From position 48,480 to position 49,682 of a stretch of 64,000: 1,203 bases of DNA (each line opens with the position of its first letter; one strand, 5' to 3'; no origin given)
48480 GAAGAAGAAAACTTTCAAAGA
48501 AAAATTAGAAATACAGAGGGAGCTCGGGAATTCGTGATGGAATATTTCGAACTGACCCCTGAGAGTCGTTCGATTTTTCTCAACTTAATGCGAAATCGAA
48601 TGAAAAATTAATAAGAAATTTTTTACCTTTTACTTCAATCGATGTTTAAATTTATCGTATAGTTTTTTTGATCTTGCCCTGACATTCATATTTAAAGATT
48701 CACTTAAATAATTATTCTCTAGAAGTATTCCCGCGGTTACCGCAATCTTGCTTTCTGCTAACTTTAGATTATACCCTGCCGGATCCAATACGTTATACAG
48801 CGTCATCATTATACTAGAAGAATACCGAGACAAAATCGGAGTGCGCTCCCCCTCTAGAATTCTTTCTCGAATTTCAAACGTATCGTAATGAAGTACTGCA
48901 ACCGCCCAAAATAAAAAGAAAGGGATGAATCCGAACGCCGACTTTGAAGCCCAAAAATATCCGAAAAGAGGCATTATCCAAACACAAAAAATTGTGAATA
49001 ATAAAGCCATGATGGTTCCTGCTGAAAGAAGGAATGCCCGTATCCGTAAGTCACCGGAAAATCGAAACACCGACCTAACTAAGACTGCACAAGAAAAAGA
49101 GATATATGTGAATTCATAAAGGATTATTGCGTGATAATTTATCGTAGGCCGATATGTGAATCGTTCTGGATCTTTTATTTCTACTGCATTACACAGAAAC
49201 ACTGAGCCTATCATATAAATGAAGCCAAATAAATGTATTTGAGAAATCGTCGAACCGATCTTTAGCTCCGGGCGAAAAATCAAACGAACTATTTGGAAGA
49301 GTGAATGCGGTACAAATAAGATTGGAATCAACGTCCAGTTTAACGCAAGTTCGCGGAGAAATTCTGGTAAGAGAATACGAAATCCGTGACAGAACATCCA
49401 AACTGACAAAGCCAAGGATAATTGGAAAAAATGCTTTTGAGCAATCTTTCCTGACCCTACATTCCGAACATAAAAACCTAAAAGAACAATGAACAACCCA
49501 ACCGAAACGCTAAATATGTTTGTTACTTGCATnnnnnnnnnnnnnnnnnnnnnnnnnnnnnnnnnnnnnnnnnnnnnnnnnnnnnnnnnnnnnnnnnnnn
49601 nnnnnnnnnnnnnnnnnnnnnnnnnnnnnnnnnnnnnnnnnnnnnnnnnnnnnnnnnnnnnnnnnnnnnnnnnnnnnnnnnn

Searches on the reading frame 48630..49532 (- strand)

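Call 58: search_protein_families(library=phrogs, proteins=[window:48630-49532:-], max_evalue=0.00001)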
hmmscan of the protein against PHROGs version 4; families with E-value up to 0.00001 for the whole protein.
window:48630-49532:- (300 aa): 1 family
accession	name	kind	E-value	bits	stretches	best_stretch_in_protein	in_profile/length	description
phrog_8398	-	unknown function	1.6e-75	255.3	1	1-300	1-301/301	-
